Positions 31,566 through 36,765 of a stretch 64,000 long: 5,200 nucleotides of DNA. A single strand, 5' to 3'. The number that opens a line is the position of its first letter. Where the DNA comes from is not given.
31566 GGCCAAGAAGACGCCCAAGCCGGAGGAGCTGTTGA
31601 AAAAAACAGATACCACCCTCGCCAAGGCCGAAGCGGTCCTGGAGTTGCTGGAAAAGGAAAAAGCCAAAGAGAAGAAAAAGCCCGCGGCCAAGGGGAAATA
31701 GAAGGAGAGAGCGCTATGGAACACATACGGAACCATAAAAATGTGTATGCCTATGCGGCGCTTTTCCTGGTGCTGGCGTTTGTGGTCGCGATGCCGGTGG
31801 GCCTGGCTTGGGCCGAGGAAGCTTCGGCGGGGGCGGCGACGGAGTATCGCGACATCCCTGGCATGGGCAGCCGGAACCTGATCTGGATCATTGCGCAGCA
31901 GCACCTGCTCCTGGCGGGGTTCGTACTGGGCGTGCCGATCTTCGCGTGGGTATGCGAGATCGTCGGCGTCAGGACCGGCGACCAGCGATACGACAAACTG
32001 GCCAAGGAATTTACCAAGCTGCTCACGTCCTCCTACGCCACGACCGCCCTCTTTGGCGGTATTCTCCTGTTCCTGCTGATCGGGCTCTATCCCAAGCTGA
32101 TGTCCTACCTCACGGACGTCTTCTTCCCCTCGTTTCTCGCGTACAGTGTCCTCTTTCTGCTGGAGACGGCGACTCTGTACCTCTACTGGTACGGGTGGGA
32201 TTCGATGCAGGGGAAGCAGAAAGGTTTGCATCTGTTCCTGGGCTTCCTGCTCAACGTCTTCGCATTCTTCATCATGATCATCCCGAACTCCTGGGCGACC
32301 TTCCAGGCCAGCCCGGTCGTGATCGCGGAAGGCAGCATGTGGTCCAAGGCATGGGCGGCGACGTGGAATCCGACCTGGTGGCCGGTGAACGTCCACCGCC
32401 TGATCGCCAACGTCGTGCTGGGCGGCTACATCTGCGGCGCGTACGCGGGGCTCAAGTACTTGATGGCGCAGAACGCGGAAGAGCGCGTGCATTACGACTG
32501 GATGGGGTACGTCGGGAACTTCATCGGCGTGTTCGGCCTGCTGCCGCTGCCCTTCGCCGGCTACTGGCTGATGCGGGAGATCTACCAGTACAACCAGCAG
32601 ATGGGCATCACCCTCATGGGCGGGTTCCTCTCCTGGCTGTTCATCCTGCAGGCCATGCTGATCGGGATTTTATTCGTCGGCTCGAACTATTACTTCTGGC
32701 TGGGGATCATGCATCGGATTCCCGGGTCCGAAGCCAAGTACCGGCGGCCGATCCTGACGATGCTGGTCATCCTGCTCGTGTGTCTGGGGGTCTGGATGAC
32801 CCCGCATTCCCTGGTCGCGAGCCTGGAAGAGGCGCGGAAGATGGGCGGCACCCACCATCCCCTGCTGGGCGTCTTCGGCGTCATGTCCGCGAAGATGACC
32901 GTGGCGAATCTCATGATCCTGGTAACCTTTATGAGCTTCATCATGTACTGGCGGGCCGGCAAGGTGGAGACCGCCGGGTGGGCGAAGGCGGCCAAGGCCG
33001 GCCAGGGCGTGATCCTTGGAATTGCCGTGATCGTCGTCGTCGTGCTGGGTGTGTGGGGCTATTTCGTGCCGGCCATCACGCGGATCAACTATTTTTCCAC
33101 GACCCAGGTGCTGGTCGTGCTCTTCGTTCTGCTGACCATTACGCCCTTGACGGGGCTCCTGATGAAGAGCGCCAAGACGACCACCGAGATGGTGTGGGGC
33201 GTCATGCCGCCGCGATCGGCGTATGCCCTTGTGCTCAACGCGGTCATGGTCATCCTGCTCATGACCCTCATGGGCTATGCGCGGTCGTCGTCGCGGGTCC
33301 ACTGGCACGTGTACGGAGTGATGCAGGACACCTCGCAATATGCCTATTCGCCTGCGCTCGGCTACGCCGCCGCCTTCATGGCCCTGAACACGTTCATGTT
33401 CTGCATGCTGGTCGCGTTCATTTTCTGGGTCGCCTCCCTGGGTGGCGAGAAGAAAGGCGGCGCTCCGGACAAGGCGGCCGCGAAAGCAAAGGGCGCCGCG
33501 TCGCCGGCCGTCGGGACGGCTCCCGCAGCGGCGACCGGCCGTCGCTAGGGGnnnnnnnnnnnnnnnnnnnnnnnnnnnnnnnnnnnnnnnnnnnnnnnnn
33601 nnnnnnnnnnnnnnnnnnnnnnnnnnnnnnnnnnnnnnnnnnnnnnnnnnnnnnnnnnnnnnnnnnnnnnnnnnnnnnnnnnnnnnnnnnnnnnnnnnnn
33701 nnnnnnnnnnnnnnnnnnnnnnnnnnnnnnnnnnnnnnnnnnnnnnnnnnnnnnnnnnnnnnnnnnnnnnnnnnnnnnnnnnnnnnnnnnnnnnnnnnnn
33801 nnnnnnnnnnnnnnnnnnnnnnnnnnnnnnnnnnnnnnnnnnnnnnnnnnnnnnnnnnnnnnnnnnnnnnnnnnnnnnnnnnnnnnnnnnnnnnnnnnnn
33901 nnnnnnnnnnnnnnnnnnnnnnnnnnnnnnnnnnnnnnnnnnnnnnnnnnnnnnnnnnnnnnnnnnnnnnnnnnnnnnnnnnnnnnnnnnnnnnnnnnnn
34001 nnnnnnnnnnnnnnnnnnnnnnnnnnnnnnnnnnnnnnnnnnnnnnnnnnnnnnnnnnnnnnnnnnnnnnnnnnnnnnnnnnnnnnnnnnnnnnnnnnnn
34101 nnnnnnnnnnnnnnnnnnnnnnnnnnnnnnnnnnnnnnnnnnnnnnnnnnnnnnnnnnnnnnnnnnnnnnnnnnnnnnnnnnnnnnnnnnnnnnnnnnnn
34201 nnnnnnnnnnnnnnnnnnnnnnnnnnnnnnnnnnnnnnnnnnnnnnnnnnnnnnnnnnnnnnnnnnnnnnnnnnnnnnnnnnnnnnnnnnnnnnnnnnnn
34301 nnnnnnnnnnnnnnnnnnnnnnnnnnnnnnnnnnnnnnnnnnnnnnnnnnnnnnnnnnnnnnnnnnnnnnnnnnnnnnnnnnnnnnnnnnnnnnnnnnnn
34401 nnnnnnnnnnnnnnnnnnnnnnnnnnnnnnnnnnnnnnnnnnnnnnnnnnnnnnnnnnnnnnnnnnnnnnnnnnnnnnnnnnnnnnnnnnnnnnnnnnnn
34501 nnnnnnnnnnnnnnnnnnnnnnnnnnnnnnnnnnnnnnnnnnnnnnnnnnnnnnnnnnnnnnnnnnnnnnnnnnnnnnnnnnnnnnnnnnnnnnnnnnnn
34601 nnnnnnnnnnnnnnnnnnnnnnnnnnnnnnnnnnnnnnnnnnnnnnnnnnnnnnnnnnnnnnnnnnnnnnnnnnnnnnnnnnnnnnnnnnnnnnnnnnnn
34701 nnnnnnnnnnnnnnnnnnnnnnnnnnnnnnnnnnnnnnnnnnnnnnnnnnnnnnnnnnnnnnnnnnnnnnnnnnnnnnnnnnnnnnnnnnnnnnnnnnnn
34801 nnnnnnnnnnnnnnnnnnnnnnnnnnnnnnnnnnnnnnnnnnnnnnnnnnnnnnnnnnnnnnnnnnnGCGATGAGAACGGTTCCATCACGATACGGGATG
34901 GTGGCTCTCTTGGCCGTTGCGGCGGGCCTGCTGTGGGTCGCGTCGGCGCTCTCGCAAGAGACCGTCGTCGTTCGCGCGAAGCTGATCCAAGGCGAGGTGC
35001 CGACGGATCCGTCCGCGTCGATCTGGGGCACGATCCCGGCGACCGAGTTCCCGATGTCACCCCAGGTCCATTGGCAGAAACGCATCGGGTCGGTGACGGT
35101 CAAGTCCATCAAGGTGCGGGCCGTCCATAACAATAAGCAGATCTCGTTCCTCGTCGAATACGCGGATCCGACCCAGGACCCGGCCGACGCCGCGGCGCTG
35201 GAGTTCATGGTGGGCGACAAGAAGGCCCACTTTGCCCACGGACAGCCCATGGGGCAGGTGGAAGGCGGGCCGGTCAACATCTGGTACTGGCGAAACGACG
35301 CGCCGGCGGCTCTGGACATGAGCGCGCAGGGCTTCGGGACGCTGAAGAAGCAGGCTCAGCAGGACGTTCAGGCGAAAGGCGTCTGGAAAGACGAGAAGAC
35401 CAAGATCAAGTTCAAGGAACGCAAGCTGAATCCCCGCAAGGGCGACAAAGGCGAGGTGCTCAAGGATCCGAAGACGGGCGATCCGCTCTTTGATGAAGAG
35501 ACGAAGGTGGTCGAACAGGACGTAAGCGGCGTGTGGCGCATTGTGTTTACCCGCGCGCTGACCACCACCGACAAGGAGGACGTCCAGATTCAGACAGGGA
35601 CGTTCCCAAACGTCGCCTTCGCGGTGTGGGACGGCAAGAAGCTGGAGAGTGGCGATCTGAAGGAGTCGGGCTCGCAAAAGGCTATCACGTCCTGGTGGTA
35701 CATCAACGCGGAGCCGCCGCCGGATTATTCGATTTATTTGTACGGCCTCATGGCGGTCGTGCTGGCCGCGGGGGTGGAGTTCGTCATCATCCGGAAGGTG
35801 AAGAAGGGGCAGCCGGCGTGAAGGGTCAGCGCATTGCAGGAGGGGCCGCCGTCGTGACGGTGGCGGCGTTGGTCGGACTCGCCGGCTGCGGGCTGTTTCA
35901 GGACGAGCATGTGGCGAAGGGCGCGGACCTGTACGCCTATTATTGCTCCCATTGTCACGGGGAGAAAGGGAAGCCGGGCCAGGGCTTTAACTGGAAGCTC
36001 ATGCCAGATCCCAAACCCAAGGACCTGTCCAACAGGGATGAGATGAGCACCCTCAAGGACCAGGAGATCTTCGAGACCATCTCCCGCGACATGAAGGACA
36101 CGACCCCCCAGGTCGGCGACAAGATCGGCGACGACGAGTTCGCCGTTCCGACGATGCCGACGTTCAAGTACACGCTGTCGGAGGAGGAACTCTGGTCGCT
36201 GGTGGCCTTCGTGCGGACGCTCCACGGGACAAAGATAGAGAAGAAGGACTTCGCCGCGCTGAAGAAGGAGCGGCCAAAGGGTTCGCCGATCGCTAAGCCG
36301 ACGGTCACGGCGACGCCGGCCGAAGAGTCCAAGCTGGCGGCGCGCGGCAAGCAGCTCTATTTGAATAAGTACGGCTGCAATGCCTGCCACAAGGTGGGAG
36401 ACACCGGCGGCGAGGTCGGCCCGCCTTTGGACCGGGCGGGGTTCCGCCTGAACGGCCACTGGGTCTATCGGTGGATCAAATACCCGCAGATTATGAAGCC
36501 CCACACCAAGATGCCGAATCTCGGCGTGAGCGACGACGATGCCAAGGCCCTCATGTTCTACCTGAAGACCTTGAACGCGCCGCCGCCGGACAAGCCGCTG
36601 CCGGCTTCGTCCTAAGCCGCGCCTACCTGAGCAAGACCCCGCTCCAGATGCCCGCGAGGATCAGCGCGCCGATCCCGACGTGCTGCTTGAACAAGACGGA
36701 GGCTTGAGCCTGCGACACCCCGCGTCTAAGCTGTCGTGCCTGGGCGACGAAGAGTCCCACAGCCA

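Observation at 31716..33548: Paralog 2 of the bd-like oxidase carries extra histidine motifs (HH, HxH) that paralog 1 lacks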

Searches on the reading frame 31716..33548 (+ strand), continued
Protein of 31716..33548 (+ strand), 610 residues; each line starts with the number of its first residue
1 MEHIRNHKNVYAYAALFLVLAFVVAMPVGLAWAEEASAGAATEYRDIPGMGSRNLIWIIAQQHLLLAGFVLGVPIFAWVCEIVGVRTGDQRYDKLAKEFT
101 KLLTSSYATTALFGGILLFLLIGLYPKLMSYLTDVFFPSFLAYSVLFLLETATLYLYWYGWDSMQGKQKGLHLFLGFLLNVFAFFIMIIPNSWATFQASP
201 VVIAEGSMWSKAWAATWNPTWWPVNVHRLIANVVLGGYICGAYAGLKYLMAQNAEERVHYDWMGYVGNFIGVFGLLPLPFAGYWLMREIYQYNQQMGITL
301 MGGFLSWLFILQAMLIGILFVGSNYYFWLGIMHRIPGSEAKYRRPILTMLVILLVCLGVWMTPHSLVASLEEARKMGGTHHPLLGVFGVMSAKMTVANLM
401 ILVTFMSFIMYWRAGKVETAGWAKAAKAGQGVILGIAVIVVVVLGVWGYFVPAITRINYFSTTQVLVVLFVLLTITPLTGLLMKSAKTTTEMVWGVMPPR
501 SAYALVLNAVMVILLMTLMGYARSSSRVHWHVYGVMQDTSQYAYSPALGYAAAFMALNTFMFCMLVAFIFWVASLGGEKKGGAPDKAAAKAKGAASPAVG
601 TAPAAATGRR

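Call 49: fold_search(model_id=the predicted structure, library=pdb)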
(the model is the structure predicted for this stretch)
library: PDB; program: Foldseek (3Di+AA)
matches with E <= 10: 283; with E <= 0.001: 10
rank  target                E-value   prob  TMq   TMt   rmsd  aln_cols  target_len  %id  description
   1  7oy2_C                2.5e-09  1.00  0.42  0.55  20.7       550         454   14  High resolution structure of cytochrome bd-II oxidase from E. coli (released 2021-12-15)
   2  7ose_A                3.1e-09  1.00  0.41  0.49  20.7       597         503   14  cytochrome bd-II type oxidase with bound aurachin D (released 2021-11-17)
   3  6rx4_A                2.6e-08  1.00  0.42  0.53  20.9       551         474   14  THE STRUCTURE OF BD OXIDASE FROM ESCHERICHIA COLI (released 2019-11-20)
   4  9r2g_A                1.5e-07  1.00  0.37  0.57  21.6       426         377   16  Cytochrome bd II oxidase qOR-2 type from Mycobacterium smegmatis (released 2026-03-04)
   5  6rko_A                2.1e-07  1.00  0.41  0.55  20.1       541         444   13  Cryo-EM structure of the E. coli cytochrome bd-I oxidase at 2.68 A resolution (released 2019-10-16)
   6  5doq_A                2.5e-07  1.00  0.43  0.60  15.0       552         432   13  The structure of bd oxidase from Geobacillus thermodenitrificans (released 2016-05-04)
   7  9fka_A                2.5e-07  1.00  0.41  0.53  15.0       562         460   14  Cryo-EM structure of the reduced cytochrome bd oxidase from M. tuberculosis (released 2025-02-12)
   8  8b4o_A                2.8e-07  1.00  0.41  0.55  15.4       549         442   13  Cryo-EM structure of cytochrome bd oxidase from C. glutamicum (released 2022-12-28)
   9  7nkz_A                3.6e-07  1.00  0.41  0.54  14.9       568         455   13  Cryo-EM structure of the cytochrome bd oxidase from M. tuberculosis at 2.5 A resolution (released 2021-09-22)
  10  7d5i_A                1.7e-06  1.00  0.41  0.55  13.0       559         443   14  Structure of Mycobacterium smegmatis bd complex in the apo-form. (released 2021-06-23)
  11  5doq_B                2.7e-03  1.00  0.31  0.54  14.4       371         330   13  The structure of bd oxidase from Geobacillus thermodenitrificans (released 2016-05-04)
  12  7d5i_B                5.8e-03  1.00  0.27  0.44  22.5       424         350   11  Structure of Mycobacterium smegmatis bd complex in the apo-form. (released 2021-06-23)
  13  9fka_B                8.1e-03  1.00  0.31  0.51  15.3       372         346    9  Cryo-EM structure of the reduced cytochrome bd oxidase from M. tuberculosis (released 2025-02-12)
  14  7oy2_B                1.1e-02  1.00  0.26  0.38  21.5       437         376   11  High resolution structure of cytochrome bd-II oxidase from E. coli (released 2021-12-15)
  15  6rko_B                1.2e-02  1.00  0.29  0.42  15.2       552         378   10  Cryo-EM structure of the E. coli cytochrome bd-I oxidase at 2.68 A resolution (released 2019-10-16)
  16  9r2g_D                1.2e-02  1.00  0.34  0.58  14.2       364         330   12  Cytochrome bd II oxidase qOR-2 type from Mycobacterium smegmatis (released 2026-03-04)
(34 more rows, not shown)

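Call 54: search_protein_families(library=ncbifam, proteins=[window:31716-33548:+], max_evalue=0.001)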
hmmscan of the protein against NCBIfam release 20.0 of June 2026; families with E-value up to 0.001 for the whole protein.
window:31716-33548:+ (610 aa): 0 families

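Call 67: find_encoding_contigs(protein=P0246, flank=6000, max_places=3)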
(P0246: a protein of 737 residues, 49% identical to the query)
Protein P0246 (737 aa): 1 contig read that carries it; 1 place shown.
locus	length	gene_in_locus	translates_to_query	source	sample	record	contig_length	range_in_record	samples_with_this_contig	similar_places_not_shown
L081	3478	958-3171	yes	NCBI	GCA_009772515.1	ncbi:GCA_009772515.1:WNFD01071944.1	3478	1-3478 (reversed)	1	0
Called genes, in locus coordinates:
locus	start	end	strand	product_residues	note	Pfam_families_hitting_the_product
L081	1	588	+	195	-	?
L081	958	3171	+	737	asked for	PF01654:Cyt_bd_oxida_I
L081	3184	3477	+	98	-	?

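Call 68: find_encoding_contigs(protein=P0245, flank=6000, max_places=3)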
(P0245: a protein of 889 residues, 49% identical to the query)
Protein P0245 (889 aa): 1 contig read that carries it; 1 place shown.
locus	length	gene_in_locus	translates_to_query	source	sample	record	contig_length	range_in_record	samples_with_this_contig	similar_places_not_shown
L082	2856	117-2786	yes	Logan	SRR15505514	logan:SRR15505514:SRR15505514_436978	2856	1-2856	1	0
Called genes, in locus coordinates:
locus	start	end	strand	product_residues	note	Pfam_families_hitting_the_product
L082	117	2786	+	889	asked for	PF01654:Cyt_bd_oxida_I, PF00034:Cytochrom_C (weak), PF13442:Cytochrome_CBB3 (faint), PF00034:Cytochrom_C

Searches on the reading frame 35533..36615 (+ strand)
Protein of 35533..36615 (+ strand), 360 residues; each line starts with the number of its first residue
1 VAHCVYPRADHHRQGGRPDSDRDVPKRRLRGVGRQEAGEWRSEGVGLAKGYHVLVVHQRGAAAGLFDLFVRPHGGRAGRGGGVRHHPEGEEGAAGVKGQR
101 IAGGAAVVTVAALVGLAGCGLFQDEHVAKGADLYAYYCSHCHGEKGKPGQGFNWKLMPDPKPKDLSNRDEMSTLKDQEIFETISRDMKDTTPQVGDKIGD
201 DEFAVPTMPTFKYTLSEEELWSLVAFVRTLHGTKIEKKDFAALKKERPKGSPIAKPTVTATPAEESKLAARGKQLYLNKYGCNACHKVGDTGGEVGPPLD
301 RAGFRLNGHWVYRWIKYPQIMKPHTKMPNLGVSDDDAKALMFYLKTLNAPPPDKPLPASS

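Call 53: search_protein_families(library=pfam, proteins=[window:35533-36615:+], max_evalue=0.001)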
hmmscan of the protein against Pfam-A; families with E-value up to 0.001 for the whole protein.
window:35533-36615:+ (360 aa): 3 families
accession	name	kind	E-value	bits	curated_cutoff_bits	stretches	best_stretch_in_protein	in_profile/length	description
PF00034.26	Cytochrom_C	-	9.7e-19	68.9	21.3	2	127-230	1-89/90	Cytochrome c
PF13442.11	Cytochrome_CBB3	-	4.8e-18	65.7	27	2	127-227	3-68/68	Cytochrome C oxidase, cbb3-type, subunit III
PF02433.20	FixO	-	0.0002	21.3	29.6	0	295-330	102-137/219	Cytochrome C oxidase, mono-heme subunit/FixO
